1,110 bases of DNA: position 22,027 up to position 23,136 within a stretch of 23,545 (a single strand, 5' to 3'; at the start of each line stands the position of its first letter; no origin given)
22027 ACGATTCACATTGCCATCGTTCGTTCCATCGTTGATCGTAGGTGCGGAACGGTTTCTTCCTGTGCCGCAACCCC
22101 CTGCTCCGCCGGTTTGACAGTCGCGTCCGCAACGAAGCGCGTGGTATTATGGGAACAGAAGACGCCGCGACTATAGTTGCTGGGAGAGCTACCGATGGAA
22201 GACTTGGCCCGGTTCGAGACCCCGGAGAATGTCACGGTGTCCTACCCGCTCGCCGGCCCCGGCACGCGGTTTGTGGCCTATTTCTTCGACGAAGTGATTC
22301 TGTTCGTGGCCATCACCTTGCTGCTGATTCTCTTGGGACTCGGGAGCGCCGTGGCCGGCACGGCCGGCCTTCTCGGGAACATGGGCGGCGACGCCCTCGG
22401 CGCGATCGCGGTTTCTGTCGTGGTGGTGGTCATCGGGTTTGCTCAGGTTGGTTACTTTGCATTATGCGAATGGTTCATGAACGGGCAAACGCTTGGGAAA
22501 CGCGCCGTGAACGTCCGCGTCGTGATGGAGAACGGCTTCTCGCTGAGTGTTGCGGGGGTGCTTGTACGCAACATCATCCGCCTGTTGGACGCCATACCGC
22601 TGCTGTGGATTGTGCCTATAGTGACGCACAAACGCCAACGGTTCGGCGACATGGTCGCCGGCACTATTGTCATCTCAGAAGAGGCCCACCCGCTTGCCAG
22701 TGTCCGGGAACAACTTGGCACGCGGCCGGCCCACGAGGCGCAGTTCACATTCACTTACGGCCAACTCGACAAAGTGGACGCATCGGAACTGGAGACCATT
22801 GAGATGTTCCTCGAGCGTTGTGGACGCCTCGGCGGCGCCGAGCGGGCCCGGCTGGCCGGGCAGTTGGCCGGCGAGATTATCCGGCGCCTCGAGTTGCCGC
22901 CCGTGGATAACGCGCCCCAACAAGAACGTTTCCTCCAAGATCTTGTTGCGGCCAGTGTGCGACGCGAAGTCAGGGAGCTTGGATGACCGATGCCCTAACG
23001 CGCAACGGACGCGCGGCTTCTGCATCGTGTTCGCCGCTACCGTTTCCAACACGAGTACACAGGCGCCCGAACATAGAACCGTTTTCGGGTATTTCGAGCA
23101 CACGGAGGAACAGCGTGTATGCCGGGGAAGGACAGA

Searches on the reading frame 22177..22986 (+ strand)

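Call 31: search_protein_families(library=pfam, proteins=[window:22177-22986:+])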
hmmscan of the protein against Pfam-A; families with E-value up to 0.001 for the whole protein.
window:22177-22986:+ (269 aa): 1 family
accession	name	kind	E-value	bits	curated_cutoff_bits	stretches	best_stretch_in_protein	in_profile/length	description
PF06271.18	RDD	-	5.8e-16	59.5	24.1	1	25-162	1-137/137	RDD family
